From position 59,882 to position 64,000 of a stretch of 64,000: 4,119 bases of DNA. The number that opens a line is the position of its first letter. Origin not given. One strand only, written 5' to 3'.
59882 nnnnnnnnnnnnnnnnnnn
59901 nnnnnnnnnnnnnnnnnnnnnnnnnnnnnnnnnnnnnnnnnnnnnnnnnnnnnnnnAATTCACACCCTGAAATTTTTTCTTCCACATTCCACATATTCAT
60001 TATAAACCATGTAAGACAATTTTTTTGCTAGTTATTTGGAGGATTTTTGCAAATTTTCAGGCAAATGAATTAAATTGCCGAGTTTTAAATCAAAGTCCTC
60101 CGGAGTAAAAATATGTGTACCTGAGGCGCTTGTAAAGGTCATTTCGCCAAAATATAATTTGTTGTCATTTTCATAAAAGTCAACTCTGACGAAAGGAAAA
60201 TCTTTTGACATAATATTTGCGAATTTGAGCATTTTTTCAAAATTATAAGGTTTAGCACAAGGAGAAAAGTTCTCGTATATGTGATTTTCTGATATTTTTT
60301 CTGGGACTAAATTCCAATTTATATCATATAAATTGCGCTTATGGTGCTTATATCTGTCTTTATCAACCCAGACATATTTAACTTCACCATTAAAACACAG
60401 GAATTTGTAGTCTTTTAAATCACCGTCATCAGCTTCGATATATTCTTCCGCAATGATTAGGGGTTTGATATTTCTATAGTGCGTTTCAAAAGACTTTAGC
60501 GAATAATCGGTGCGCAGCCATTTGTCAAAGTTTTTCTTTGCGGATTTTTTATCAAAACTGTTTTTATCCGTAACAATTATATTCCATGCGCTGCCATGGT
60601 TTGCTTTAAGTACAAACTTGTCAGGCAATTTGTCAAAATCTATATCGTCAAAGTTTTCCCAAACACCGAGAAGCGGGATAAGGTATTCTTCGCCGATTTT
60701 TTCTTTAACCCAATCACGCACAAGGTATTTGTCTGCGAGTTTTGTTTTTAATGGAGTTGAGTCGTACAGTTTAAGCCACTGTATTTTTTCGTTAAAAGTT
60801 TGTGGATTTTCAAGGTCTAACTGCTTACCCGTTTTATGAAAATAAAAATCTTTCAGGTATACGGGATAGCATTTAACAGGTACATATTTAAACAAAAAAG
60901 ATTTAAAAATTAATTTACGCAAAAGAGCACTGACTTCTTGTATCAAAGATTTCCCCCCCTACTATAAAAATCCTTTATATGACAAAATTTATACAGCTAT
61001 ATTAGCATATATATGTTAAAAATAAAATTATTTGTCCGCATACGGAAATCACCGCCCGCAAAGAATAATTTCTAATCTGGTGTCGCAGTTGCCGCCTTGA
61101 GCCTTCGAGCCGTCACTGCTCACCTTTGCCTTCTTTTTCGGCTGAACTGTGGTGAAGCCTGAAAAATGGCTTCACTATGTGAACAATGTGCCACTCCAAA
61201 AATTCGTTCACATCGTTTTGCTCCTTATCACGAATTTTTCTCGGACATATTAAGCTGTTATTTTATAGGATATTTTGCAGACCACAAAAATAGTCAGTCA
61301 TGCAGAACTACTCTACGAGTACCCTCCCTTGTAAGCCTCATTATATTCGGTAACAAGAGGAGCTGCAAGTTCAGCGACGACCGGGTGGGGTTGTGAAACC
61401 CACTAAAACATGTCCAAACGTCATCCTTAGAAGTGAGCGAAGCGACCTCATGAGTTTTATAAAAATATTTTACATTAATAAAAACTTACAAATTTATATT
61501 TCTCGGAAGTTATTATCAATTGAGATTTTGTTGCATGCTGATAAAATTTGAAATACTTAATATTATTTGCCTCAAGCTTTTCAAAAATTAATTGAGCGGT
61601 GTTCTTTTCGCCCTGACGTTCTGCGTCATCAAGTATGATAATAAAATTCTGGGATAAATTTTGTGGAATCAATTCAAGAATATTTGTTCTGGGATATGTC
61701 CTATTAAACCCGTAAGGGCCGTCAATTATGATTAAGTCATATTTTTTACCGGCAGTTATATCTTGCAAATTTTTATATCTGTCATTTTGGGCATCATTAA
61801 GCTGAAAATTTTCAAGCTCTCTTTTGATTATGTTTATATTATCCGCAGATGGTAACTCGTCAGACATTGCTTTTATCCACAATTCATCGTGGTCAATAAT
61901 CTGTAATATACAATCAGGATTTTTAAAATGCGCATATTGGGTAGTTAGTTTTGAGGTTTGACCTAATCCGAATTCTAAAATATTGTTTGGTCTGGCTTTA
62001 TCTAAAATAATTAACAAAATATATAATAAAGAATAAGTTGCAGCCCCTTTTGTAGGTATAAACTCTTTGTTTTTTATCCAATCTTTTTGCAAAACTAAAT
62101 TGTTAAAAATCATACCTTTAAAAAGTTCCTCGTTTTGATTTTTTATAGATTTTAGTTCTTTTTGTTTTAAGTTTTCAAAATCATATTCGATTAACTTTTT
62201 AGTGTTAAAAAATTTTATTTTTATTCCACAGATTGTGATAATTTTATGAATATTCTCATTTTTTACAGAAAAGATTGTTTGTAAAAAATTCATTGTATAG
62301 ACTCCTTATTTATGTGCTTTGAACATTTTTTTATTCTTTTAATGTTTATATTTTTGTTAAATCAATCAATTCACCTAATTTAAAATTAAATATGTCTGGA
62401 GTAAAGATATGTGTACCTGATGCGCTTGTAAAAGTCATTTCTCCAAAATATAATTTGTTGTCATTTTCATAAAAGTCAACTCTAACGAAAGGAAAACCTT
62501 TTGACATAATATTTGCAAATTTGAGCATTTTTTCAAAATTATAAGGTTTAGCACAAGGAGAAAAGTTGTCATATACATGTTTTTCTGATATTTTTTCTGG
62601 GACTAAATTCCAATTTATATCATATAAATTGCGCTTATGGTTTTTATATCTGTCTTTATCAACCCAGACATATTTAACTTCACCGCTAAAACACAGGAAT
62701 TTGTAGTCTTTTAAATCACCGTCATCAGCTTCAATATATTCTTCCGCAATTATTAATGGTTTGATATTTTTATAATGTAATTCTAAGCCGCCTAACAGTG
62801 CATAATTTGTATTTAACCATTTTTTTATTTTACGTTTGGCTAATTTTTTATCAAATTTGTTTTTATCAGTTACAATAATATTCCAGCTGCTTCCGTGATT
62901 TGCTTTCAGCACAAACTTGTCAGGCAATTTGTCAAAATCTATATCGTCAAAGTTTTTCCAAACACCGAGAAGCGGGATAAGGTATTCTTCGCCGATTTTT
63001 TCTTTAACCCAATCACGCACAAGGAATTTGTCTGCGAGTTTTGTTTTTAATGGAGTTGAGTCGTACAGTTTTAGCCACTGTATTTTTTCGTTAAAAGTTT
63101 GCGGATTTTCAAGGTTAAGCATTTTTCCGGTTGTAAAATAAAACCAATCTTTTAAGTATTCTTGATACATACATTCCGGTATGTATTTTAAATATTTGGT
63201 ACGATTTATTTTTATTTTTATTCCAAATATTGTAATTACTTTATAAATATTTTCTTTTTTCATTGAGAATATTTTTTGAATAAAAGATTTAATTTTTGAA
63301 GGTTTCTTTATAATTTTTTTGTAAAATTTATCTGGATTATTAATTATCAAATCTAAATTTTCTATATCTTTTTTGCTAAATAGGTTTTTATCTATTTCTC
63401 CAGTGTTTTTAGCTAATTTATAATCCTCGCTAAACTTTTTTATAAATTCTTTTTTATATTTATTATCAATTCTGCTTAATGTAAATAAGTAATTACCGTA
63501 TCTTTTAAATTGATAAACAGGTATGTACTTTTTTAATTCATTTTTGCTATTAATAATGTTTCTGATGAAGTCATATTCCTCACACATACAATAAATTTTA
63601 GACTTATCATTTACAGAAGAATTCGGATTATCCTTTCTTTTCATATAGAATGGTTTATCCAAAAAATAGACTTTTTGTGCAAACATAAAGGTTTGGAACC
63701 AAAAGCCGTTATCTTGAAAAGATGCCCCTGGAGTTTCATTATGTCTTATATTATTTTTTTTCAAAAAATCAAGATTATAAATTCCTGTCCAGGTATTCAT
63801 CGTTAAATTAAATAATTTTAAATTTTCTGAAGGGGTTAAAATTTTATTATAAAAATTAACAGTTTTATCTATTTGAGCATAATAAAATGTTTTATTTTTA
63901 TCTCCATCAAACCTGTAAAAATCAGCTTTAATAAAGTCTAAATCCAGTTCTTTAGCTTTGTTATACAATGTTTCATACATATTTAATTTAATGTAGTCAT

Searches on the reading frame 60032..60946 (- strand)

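Call 15: search_protein_families(library=pfam, proteins=[window:60032-60946:-])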
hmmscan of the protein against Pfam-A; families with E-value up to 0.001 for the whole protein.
window:60032-60946:- (304 aa): 1 family
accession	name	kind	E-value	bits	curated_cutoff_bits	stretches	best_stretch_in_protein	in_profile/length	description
PF14305.11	ATPgrasp_TupA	-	5.5e-67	226.2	25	1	53-293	1-240/241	TupA-like ATPgrasp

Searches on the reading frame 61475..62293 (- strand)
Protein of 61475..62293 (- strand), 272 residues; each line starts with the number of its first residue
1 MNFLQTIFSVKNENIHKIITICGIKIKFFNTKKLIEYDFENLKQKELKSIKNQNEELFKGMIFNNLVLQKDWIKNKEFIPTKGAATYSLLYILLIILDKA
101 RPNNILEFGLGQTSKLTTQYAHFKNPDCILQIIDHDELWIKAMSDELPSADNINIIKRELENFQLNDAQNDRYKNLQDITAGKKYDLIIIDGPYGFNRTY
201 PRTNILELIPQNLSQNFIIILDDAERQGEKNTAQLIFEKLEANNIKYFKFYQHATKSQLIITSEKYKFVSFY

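Call 15: search_protein_families(library=pfam, proteins=[window:61475-62293:-])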
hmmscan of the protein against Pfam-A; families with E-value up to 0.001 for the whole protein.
window:61475-62293:- (272 aa): 1 family
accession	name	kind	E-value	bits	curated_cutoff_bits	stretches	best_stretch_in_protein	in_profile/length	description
PF21729.3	IRX15_IRX15L_GXM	-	0.0004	20.4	27.8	0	94-152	7-61/189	IRX15/IRX15L/GXM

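Call 86: find_encoding_contigs(protein=window:61475-62293:-, flank=1500, max_places=8)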
Protein window:61475-62293:- (272 aa): 23 contigs read that carry it; 8 places shown.
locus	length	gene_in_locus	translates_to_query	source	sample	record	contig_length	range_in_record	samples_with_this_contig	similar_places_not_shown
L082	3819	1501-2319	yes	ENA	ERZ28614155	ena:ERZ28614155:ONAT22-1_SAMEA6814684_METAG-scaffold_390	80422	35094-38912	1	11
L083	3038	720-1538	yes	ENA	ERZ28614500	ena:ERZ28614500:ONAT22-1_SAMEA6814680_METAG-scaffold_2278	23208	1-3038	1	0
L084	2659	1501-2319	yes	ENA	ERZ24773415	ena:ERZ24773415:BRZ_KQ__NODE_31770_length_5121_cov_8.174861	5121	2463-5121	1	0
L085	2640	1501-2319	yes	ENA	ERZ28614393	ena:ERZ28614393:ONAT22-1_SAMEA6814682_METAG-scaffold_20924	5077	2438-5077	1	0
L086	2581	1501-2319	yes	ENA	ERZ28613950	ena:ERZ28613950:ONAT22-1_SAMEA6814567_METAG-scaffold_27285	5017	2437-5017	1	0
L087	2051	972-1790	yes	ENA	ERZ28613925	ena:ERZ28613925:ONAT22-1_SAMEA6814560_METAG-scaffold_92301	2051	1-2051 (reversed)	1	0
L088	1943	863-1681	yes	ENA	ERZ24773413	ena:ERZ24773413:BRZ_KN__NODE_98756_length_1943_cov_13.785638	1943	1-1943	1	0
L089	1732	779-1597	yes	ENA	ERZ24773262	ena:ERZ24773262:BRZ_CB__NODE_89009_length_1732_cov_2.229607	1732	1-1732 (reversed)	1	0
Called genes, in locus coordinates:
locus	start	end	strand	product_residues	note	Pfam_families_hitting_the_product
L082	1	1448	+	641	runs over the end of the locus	PF00535:Glycos_transf_2, PF10111:Glyco_tranf_2_2, PF13641:Glyco_tranf_2_3 (weak), PF14305:ATPgrasp_TupA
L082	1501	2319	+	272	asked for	-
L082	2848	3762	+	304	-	PF14305:ATPgrasp_TupA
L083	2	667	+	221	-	?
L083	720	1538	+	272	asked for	-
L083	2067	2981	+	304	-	PF14305:ATPgrasp_TupA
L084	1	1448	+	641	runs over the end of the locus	PF00535:Glycos_transf_2, PF10111:Glyco_tranf_2_2, PF13641:Glyco_tranf_2_3 (weak), PF14305:ATPgrasp_TupA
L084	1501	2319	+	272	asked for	-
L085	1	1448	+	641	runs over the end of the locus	PF00535:Glycos_transf_2, PF10111:Glyco_tranf_2_2, PF13641:Glyco_tranf_2_3 (weak), PF14305:ATPgrasp_TupA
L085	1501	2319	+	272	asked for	-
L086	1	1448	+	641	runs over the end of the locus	PF00535:Glycos_transf_2, PF10111:Glyco_tranf_2_2, PF13641:Glyco_tranf_2_3 (weak), PF14305:ATPgrasp_TupA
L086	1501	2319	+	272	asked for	-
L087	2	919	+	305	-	?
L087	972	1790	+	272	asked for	-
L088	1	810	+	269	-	?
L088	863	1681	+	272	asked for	-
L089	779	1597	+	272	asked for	-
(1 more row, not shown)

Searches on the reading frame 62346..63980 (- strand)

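Call 72: search_protein_families(library=pfam, proteins=[window:62346-63980:-], max_evalue=0.001)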
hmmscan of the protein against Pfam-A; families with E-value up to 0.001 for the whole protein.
window:62346-63980:- (544 aa): 1 family
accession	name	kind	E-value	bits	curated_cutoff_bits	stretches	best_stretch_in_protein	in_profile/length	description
PF14305.11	ATPgrasp_TupA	-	4.9e-63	213.3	25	1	298-539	1-240/241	TupA-like ATPgrasp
